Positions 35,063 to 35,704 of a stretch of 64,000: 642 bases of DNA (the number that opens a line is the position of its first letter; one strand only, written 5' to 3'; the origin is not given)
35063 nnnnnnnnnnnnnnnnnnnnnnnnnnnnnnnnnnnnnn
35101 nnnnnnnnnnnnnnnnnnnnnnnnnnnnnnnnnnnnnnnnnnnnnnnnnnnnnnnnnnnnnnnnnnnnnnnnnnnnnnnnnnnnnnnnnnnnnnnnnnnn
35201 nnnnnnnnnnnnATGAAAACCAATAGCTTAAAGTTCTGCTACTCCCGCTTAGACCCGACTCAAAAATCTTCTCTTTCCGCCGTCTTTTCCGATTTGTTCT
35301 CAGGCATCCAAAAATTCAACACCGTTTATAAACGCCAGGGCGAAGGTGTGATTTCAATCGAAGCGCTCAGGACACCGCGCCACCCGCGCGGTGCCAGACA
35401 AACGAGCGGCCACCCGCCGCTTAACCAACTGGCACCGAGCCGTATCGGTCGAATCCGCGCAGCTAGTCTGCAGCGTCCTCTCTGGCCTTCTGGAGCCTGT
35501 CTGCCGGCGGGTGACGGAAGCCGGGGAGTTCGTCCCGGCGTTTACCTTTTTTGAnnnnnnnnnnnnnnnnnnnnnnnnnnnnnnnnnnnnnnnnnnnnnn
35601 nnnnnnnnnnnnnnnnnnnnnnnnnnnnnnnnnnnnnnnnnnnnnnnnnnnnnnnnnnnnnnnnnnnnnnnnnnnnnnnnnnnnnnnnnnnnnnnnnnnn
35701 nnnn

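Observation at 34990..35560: Promoter, GC-rich structured region and terminator upstream of the secreted-protein array: candidate ncRNA or long regulatory leader, possibly with a small ORF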

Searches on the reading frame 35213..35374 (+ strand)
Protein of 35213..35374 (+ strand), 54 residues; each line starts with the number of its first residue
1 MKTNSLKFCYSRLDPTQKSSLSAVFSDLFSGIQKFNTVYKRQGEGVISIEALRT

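Call 31: find_related_loci(query=A2, collection=genome_contigs, flank=3000)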
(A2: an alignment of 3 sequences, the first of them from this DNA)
Query A2 (54 aa) in genome_contigs; peptide patterns used: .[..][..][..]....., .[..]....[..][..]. (x = any residue, [..] = any of these).
22 stretches matched a pattern, but none encodes a relative of the query by tblastn (E <= 1e-3).

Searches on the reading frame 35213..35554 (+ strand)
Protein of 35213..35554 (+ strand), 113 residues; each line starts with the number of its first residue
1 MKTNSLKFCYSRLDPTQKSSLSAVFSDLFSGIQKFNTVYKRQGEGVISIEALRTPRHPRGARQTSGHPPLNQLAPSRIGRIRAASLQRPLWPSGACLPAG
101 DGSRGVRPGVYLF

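Call 13: search_protein_families(library=pfam, proteins=[window:35213-35554:+], max_evalue=0.1)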
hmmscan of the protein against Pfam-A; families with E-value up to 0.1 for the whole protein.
window:35213-35554:+ (113 aa): 0 families

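Call 22: find_homologous_proteins(query=window:35213-35554:+, max_evalue=0.01)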
Query window:35213-35554:+ (113 aa): 3 proteins with E <= 0.01 among 5 candidates.
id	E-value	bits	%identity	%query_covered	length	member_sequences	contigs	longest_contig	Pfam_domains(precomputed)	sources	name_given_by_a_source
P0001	1.0e-69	250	100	100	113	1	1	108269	-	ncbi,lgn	-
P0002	2.5e-36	142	70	100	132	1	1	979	-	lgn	-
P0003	1.3e-12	66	75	49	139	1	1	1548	-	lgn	-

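Call 24: find_encoding_contigs(protein=P0002, flank=10000)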
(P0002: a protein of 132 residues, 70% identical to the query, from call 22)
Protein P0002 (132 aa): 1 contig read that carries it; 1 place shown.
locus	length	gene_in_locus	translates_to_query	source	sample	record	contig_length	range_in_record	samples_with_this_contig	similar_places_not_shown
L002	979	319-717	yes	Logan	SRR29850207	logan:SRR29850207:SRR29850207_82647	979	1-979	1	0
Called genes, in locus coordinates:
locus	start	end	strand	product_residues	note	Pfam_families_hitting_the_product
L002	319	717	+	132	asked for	-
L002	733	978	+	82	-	?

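Call 25: find_encoding_contigs(protein=P0003, flank=10000)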
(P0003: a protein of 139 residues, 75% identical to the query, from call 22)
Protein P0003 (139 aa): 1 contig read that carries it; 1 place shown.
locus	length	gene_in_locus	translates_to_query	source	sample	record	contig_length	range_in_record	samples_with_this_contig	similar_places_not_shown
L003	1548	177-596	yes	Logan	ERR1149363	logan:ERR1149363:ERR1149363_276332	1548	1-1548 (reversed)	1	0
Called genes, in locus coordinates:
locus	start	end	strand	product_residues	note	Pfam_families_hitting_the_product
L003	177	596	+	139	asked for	-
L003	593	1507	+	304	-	-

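Call 26: list_cluster_members(proteins=[P0001])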
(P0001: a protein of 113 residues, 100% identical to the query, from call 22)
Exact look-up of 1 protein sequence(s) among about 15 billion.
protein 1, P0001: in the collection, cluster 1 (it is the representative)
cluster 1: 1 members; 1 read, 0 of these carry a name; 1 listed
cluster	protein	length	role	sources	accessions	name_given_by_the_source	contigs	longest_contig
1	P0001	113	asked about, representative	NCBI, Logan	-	-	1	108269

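Call 34: find_homologous_proteins(query=A3, max_evalue=1)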
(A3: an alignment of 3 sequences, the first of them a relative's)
Query A3 (3 sequences) (139 aa, profile of the alignment): 4 proteins with E <= 1 among 1466 candidates.
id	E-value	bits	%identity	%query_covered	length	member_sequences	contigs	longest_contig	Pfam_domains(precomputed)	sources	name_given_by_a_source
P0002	8.7e-72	257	53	88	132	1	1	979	-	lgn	-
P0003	2.2e-62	227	100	100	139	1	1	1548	-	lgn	-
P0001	5.8e-49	183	75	39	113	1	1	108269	-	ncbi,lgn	-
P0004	3.1e-19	87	58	76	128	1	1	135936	-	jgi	-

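Call 36: find_encoding_contigs(protein=P0004, flank=10000)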
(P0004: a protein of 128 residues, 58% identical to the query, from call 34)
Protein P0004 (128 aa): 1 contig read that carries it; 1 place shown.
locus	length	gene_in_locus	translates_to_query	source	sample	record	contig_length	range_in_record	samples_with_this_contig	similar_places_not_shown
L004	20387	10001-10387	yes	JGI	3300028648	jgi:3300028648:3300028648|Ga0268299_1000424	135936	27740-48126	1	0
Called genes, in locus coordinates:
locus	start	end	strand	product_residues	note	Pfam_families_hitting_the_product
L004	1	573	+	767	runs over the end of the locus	PF00115:COX1, PF00510:COX3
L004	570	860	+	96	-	PF03626:COX4_pro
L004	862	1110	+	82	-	-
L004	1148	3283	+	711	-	PF02629:CoA_binding, PF13380:CoA_binding_2, PF13607:Succ_CoA_lig, PF19045:Ligase_CoA_2, PF13549:ATP-grasp_5, PF08442:ATP-grasp_2 (weak)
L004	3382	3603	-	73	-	PF04070:DUF378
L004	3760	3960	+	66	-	-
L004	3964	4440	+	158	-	PF01243:PNPOx_N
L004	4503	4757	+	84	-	-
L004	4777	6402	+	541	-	PF13414:TPR_11, PF13432:TPR_16 (weak), PF13424:TPR_12 (weak), PF00515:TPR_1, PF07719:TPR_2 (weak), PF13414:TPR_11, PF14559:TPR_19 (weak), PF13431:TPR_17 (weak), +9 more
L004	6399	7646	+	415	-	PF00890:FAD_binding_2, PF01134:GIDA (faint), PF01266:DAO (faint), PF03486:HI0933_like, PF07992:Pyr_redox_2, PF12831:FAD_oxidored, PF13738:Pyr_redox_3 (weak), PF22780:HI0933_like_1st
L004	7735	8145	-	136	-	PF07027:DUF1318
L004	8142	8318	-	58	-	-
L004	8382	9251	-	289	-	-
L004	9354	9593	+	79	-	PF17830:STI1-HOP_DP (faint)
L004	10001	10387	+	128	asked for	-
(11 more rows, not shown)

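Call 66: search_protein_representatives(alignment_id=A7)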
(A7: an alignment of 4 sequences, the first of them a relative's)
Query: 4 sequences, 123 profile positions. Proteins with E-value up to 0.001 (for the whole library): 6; up to 1e-10: 4; up to 1e-30: 4. The best 6 are listed.
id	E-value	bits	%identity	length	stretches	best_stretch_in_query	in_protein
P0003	2.0e-60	218.4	-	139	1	1-121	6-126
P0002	1.7e-56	205.7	-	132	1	1-122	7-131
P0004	2.7e-53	195.3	-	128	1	1-123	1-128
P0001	8.3e-40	151.8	-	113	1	20-111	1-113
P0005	1.1e-08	51.2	-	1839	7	63-96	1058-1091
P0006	2.1e-06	43.9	-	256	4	51-96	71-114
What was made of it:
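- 35213..35554 (+): Translated upstream ORF of 113 codons. About the first 38 codons are under protein-level selection. The rest runs through the RNA junction and stops at the TGA inside the T-tract. There are no relatives beyond this family among 5.8e9 and 1.84e9 proteins (calls 22, 34, 66).
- Tried and rejected: Protein homology of the uORF: I searched 5.8e9 clustered proteins twice and 1.84e9 representatives with a profile, and found only family members (calls 22, 34, 66).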

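Call 85: predict_structure(alignment_id=A7)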
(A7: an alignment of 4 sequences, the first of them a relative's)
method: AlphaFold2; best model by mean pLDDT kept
length: 139 residues; sequences in the alignment: 4
mean_pLDDT: 41.1   pTM: 0.27
mean pLDDT of the five models: 41.1, 38.9, 38.0, 34.4, 34.2
residues with pLDDT >= 90: 0; 70-90: 0; 50-70: 32; < 50: 107
segments of 3 or more residues with pLDDT < 50: 1-44, 57-69, 76-78, 83-105, 119-139
pLDDT, mean of each block of 10 residues (from residue 1): 25 30 39 45 50 51 46 51 42 35 46 51 33 29
secondary structure, 60 per line:
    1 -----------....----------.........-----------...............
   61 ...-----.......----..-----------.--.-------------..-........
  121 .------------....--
elements in order: H12-15 E26-34 H46-63 E69-75 E113-121 H134-137
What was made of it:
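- Tried and rejected: Structure prediction: AlphaFold2 of the L003 protein gave pLDDT 41, so I ran no fold search (call 85).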

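Call 87: search_protein_families(library=pfam, proteins=[L003:593-1507:+], max_evalue=0.001)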
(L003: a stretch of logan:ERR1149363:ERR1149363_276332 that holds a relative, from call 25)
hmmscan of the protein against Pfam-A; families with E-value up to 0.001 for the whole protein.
L003:593-1507:+ (304 aa): 0 families

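Call 93: find_encoding_contigs(protein=P0006, flank=5000, max_places=6)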
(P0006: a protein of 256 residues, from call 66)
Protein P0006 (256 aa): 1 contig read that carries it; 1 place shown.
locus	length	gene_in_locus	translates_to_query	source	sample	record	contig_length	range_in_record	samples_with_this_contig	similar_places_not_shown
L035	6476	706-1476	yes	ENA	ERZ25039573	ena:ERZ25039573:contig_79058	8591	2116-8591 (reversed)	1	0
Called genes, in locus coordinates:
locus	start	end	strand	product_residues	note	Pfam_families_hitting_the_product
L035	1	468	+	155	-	?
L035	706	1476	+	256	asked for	PF13197:DUF4013 (faint)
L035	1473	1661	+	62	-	-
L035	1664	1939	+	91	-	-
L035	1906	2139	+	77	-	PF05685:Uma2 (weak)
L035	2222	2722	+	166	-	PF00005:ABC_tran (faint)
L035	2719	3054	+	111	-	PF00132:Hexapep, PF14602:Hexapep_2 (weak)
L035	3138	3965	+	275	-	-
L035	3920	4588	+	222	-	PF04932:Wzy_C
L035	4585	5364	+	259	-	PF13489:Methyltransf_23 (weak)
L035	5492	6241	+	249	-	PF13489:Methyltransf_23, PF08241:Methyltransf_11 (faint), PF13649:Methyltransf_25 (weak)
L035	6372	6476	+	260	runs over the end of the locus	-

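Call 106: search_protein_families(library=ncbifam, proteins=[P0001, P0002, P0003, P0004], max_evalue=0.1)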
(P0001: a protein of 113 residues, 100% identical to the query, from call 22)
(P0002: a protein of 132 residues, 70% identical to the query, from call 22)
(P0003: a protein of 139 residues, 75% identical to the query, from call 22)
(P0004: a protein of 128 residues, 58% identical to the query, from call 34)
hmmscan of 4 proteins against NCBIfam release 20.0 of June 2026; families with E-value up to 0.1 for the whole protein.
P0001 (113 aa): 0 families

P0002 (132 aa): 0 families

P0003 (139 aa): 0 families

P0004 (128 aa): 0 families

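Call 107: search_protein_families(library=phrogs, proteins=[P0001, P0002, P0003, P0004], max_evalue=0.1)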
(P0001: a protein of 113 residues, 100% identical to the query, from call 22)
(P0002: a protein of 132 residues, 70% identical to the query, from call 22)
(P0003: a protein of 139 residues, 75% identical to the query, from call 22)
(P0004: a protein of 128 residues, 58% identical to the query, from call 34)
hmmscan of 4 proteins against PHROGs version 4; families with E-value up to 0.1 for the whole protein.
P0001 (113 aa): 0 families

P0002 (132 aa): 0 families

P0003 (139 aa): 0 families

P0004 (128 aa): 1 family
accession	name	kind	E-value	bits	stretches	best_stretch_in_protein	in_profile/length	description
phrog_19277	-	unknown function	0.069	14.4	0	8-39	15-45/69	-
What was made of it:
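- Tried and rejected: Protein family libraries: Pfam, NCBIfam and PHROGs gave nothing (calls 13, 106, 107).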
